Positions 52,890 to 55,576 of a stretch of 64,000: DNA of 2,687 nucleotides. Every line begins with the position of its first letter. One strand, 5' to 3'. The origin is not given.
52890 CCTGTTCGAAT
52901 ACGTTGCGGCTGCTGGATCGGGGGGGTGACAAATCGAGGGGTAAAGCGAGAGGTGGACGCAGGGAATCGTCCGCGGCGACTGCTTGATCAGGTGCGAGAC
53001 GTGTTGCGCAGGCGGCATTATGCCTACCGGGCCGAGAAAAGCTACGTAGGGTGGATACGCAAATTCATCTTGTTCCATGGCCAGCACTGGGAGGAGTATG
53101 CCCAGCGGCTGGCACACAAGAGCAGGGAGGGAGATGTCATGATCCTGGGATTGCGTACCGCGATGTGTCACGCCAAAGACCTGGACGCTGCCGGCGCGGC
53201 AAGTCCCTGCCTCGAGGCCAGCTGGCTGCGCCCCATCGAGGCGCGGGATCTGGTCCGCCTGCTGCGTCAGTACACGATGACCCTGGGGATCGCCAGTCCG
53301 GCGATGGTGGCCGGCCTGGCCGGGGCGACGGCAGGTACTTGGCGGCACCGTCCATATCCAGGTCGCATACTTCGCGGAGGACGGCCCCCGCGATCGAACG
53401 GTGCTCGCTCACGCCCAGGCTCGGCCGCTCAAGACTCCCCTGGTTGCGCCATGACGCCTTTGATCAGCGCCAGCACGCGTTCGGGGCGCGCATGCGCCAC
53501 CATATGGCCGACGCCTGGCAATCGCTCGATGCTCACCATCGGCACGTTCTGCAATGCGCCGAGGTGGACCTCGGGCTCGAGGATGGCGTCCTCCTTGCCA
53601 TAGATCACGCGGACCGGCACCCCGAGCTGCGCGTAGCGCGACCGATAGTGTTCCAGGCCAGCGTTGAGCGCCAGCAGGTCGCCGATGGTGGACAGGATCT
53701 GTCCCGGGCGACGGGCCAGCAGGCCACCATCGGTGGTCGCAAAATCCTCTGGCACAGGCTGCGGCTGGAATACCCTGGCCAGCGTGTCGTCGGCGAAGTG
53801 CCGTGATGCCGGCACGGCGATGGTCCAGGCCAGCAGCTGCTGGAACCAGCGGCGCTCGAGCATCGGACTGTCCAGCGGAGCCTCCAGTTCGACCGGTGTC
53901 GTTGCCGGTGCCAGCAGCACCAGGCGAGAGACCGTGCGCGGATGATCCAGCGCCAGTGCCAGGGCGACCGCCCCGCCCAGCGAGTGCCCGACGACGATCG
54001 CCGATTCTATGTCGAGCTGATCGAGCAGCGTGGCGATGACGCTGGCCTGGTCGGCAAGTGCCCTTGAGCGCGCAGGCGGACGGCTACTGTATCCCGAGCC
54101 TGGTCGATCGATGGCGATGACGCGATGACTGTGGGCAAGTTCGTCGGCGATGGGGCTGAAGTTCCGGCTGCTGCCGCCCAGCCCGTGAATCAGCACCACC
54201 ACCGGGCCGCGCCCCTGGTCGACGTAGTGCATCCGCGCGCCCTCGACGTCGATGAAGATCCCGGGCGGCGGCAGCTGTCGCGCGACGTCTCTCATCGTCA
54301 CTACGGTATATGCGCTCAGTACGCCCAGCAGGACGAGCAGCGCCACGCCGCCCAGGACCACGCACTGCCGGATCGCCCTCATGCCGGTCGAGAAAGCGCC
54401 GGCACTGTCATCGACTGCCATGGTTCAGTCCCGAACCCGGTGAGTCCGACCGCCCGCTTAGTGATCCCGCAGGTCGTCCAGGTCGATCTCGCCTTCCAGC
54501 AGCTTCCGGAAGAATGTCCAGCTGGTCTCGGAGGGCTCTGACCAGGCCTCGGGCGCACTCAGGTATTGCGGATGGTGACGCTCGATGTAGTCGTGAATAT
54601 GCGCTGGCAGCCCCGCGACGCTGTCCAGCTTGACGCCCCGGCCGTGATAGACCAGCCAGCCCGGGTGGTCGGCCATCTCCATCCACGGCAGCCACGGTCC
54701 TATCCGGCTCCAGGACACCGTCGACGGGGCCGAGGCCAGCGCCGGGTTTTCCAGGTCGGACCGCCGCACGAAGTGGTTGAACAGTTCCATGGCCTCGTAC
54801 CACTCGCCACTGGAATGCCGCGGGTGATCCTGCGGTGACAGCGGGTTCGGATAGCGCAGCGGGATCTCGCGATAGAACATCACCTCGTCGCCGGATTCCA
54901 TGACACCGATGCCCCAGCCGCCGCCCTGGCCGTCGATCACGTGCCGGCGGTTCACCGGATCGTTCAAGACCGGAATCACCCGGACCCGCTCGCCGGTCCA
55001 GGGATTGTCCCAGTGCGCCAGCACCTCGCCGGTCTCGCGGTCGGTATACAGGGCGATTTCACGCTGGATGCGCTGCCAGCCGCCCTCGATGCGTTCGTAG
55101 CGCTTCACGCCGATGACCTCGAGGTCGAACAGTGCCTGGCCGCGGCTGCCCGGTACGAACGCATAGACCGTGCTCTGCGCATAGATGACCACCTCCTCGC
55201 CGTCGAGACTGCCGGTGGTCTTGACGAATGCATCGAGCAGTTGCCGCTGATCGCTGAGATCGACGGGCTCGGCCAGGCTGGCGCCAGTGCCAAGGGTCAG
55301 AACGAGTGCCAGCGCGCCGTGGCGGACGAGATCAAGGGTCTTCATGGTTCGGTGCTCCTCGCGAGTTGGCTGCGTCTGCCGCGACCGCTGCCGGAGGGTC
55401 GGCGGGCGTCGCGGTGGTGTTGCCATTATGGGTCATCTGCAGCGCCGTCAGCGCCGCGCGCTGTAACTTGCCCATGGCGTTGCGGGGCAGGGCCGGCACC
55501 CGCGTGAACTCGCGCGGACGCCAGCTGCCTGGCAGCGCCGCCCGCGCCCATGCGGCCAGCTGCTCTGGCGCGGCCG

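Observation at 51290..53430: Decayed chromosomal integron inserted between menC and the convergent hydrolase/menE unit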

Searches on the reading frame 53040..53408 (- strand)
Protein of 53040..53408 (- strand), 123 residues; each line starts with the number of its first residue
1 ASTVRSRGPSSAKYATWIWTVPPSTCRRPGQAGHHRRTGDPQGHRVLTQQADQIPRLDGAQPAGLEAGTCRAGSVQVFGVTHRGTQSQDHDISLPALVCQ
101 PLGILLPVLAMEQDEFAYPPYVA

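Call 25: search_protein_families(library=pfam, proteins=[window:53040-53408:-], max_evalue=10)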
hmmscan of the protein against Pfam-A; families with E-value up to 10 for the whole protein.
seq(123 aa): 0 families

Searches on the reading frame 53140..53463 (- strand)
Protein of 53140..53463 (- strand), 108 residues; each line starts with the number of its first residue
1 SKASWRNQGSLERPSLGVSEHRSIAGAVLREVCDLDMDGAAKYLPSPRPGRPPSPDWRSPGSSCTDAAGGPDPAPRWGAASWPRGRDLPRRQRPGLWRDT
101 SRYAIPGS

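Call 25: search_protein_families(library=pfam, proteins=[window:53140-53463:-], max_evalue=10)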
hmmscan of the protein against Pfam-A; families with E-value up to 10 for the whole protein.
seq(108 aa): 0 families

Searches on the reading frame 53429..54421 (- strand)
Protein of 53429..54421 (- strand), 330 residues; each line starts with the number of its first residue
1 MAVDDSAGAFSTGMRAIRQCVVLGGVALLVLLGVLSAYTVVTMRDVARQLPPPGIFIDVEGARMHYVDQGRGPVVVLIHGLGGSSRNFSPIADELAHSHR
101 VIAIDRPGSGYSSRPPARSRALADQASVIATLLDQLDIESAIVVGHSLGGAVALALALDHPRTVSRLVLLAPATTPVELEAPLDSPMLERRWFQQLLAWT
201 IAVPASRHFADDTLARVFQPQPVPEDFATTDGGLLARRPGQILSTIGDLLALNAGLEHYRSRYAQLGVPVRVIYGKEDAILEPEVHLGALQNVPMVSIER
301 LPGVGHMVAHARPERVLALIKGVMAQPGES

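Call 4: search_protein_families(library=pfam, proteins=[window:53429-54421:-], max_evalue=0.01)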
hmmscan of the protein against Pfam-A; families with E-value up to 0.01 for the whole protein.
window:53429-54421:- (330 aa): 16 families
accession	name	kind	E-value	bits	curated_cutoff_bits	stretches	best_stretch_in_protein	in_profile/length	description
PF00561.26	Abhydrolase_1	-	1.7e-34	120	25.8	1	73-308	1-240/245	alpha/beta hydrolase fold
PF12697.13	Abhydrolase_6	-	2.7e-27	97.3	26.3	1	75-318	1-216/217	Alpha/beta hydrolase family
PF12146.15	Hydrolase_4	-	1.1e-21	77.6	27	1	74-308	6-234/239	Serine aminopeptidase, S33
PF00975.26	Thioesterase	-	3.8e-08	34.3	26.4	1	75-158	3-85/226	Thioesterase domain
PF07819.20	PGAP1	-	6e-08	33.2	24.3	1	71-177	3-129/233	PGAP1-like alpha/beta domain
PF00756.26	Esterase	-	2.1e-07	31.4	22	1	138-185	112-154/251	Putative esterase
PF06342.18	DUF1057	-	2.5e-07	30.5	21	1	74-172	37-135/297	Alpha/beta hydrolase of unknown function (DUF1057)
PF03403.19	PAF-AH_p_II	-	1.2e-05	24.5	20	0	128-155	210-237/372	Platelet-activating factor acetylhydrolase, isoform II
PF03096.20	Ndr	-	3.3e-05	23.2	23.3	1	90-173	47-133/283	Ndr family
PF06821.19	Ser_hydrolase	-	0.0003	21.2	22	1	128-176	45-94/172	Serine hydrolase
PF01764.32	Lipase_3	-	0.0013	19.1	22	1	130-160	54-84/140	Lipase (class 3)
PF07859.19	Abhydrolase_3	-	0.0019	18.4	25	1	121-213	48-153/210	alpha/beta hydrolase fold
PF12695.13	Abhydrolase_5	-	0.0026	18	27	0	133-171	51-88/164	Alpha/beta hydrolase family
PF02230.22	Abhydrolase_2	-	0.0036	17.6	23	0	136-170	102-136/217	Phospholipase/Carboxylesterase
PF05728.18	UPF0227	-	0.0058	17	21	0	89-179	11-96/187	Uncharacterised protein family (UPF0227)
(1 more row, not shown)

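Call 8: search_protein_families(library=ncbifam, proteins=[window:53429-54421:-], max_evalue=0.01)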
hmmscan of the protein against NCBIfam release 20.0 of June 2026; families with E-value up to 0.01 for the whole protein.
window:53429-54421:- (330 aa): 43 families (the best 25 are shown)
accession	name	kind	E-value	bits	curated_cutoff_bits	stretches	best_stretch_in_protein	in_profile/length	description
NF011457.0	PRK14875.1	equivalog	6.1e-40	137.3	307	2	50-175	108-234/372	acetoin dehydrogenase dihydrolipoyllysine-residue acetyltransferase subunit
TIGR03056.1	bchO_mg_che_rel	equivalog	1.7e-30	106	172.55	1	56-322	10-275/278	alpha/beta fold hydrolase BchO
NF051488.1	bifunc_PcaDC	exception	1.7e-28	99.8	390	1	68-326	6-252/375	bifunctional 3-oxoadipate enol-lactonase/4-carboxymuconolactone decarboxylase PcaDC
NF045632.1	hydroxlase_HsaD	equivalog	8.6e-27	93.8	400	1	56-307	16-271/290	4,5:9,10-diseco-3-hydroxy-5,9,17-trioxoandrosta-1(10),2-diene-4-oate hydrolase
TIGR02427.1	protocat_pcaD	equivalog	1e-25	90.6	255.85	1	64-173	2-113/251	3-oxoadipate enol-lactonase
NF050089.1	i_nPHAscl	equivalog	3e-23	82.3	300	1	62-175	7-120/288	intracellular short-chain-length polyhydroxyalkanoate depolymerase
NF002938.0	PRK03592.1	equivalog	1.6e-22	80.2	241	1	56-180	14-137/298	haloalkane dehalogenase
TIGR03611.1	RutD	equivalog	5e-21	75.2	238.5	1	65-170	6-111/258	pyrimidine utilization protein D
NF002873.0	PRK03204.1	equivalog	2.1e-20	73.2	466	1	56-320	18-281/286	haloalkane dehalogenase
TIGR03695.1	menH_SHCHC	equivalog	6.8e-20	71.5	208.55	1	72-169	2-101/252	2-succinyl-6-hydroxy-2,4-cyclohexadiene-1-carboxylate synthase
NF051487.1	bifunc_PcaCD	exception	2.9e-19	69.5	430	1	72-325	172-412/413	bifunctional 4-carboxymuconolactone decarboxylase/3-oxoadipate enol-lactonase PcaCD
TIGR01738.1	bioH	equivalog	5.5e-19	68.8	206.95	1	72-173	3-99/245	pimeloyl-ACP methyl ester esterase BioH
NF007954.0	PRK10673.1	equivalog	7e-17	61.5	399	1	74-171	18-113/255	esterase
TIGR03343.1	biphenyl_bphD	equivalog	5.9e-16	58.5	462.15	1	62-196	20-156/282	2-hydroxy-6-oxo-6-phenylhexa-2,4-dienoate hydrolase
NF052610.1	macro_16_ester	equivalog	9.4e-13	48.1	420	1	117-320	72-276/281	alpha/beta fold macrolide esterase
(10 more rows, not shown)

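Call 19: find_related_loci(query=window:53429-54421:-, collection=genome_contigs, flank=10000)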
Query window:53429-54421:- (330 aa) in genome_contigs; peptide patterns used: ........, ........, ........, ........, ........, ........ (x = any residue, [..] = any of these).
190 stretches matched a pattern; 10 encode a relative of the query (tblastn E <= 1e-3); 10 distinct loci.
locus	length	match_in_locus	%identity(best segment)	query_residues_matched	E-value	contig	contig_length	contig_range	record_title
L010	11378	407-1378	80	7-330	9e-164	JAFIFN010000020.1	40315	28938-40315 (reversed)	MAG: Gammaproteobacteria bacterium isolate Super_Day8_Bin.28 NODE_378_length_40315_cov_7.352360, whole genome shotgun se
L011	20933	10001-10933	72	9-319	3e-139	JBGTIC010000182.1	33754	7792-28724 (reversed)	MAG: Gammaproteobacteria bacterium isolate JTS-RE254 k141_1221007, whole genome shotgun sequence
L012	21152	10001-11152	30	63-326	4e-22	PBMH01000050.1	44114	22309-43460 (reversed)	MAG: Alphaproteobacteria bacterium isolate SP218 MHASMcontig_1663180, whole genome shotgun sequence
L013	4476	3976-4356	39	48-173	2e-20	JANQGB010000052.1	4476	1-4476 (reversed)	MAG: Phycisphaerae bacterium isolate PL23b_bin.28 k99_1267540, whole genome shotgun sequence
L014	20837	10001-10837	23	48-321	4e-18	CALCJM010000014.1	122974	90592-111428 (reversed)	MAG: uncultured Pirellulaceae bacterium isolate H4_Bin_METABAT__37_1 genome assembly, contig: c_000001826697, whole geno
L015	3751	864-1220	35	53-170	8e-14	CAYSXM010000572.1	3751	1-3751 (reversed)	MAG TPA_asm: uncultured Pirellulales bacterium isolate SRP173033_co1_247 genome assembly, contig: NODE_74173_length_3751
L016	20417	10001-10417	31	57-191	8e-10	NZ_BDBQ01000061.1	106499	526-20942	Nocardia miyunensis NBRC 108239, whole genome shotgun sequence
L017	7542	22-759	27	70-330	4e-7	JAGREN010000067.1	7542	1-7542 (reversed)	MAG: Novosphingobium sp. isolate HKST-UBA129 2009_31394, whole genome shotgun sequence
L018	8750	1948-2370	34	55-197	1e-6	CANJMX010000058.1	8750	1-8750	MAG: Actinobacteria bacterium isolate RH-23may17-424 genome assembly, contig: RH-23may17-C65889, whole genome shotgun se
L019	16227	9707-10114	35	60-197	2e-6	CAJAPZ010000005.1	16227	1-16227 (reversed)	MAG: uncultured actinobacterium isolate Loc090116-7m_bin-1128 genome assembly, contig: bin-1128:005/176, whole genome sh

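Call 23: search_protein_families(library=pfam, proteins=[L010:1418-1903:-, L010:2000-2767:-, L010:3690-4643:-, L010:2865-3467:+, L010:36-431:+, L011:8208-10019:+, L011:11251-12675:-, L011:12693-13841:-, L011:6877-8055:+, L011:14061-14759:-], max_evalue=0.0001)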
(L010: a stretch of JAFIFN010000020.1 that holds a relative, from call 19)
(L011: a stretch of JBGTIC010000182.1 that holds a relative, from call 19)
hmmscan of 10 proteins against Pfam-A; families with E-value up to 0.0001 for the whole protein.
L010:1418-1903:- (161 aa): 2 families
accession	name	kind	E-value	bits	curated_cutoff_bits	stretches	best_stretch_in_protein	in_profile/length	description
PF13671.12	AAA_33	-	4.3e-06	27.5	27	1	3-77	2-68/143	AAA domain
PF05729.18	NACHT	-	1.4e-05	25.5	26.7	1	2-116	2-110/167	NACHT domain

L010:2000-2767:- (255 aa): 1 family
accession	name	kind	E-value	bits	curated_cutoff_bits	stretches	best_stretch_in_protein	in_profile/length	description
PF00557.29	Peptidase_M24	-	1.7e-43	149.3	23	1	15-242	2-207/208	Metallopeptidase family M24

L010:3690-4643:- (317 aa): 2 families
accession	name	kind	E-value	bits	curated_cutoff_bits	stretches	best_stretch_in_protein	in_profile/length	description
PF03466.25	LysR_substrate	-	1.6e-35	122.8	28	1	105-311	3-208/209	LysR substrate binding domain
PF00126.33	HTH_1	-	5.5e-19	68.3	26.6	1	20-79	1-60/60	Bacterial regulatory helix-turn-helix protein, lysR family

L010:2865-3467:+ (200 aa): 0 families

L010:36-431:+ (131 aa): 0 families

L011:8208-10019:+ (603 aa): 2 families
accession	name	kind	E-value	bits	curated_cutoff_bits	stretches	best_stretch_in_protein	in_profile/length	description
PF00999.27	Na_H_Exchanger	-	2.8e-57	194.8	26.2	1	18-378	3-372/375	Sodium/hydrogen exchanger, transmembrane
PF02254.24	TrkA_N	-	8.6e-24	84.5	23.8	1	406-518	1-113/116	TrkA-N domain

L011:11251-12675:- (474 aa): 3 families
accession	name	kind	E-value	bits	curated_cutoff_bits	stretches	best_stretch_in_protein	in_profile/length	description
PF05170.20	AsmA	-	2.5e-12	46.9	29.8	1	193-323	445-576/607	AsmA family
PF05359.17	DUF748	-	8.7e-11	41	50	1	11-253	18-269/1037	Domain of Unknown Function (DUF748)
PF13116.12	YhdP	-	2.3e-10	39.5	46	1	5-179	5-177/1224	YhdP protein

L011:12693-13841:- (382 aa): 4 families
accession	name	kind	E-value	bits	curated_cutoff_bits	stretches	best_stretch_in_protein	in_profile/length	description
PF02518.31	HATPase_c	-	8.9e-20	71.6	26.4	1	267-380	2-109/111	Histidine kinase-, DNA gyrase B-, and HSP90-like ATPase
PF00512.31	HisKA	-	8.1e-10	39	26.9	1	156-220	1-64/66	His Kinase A (phospho-acceptor) domain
PF14361.12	RsbRD_N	-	3.5e-08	34.5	24.3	1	8-112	2-99/104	RsbT co-antagonist protein rsbRD N-terminal domain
PF13581.12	HATPase_c_2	-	5.2e-05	23.7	27.4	0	253-358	14-112/127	Histidine kinase-like ATPase domain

L011:6877-8055:+ (392 aa): 0 families

L011:14061-14759:- (232 aa): 1 family
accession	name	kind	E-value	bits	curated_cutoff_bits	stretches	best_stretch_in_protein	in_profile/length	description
PF08241.18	Methyltransf_11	-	6.1e-06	27.2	21.2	1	82-164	4-95/95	Methyltransferase domain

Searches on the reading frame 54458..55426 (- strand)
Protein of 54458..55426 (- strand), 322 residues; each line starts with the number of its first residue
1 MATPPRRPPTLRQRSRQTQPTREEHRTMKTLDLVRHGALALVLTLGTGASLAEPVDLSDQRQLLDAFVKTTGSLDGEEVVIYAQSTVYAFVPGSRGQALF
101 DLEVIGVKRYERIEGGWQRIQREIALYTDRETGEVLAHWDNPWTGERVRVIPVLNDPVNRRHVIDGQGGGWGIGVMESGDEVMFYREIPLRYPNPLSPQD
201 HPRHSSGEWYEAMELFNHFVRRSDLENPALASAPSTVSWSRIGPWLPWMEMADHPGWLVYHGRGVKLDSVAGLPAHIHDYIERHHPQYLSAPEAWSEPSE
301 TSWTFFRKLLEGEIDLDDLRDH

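Call 4: search_protein_families(library=pfam, proteins=[window:54458-55426:-], max_evalue=0.01)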
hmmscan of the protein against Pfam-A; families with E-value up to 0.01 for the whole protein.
window:54458-55426:- (322 aa): 1 family
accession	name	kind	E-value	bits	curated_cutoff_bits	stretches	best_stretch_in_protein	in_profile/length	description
PF08894.16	DUF1838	-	3.8e-66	223.6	25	1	77-309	2-231/232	Protein of unknown function (DUF1838)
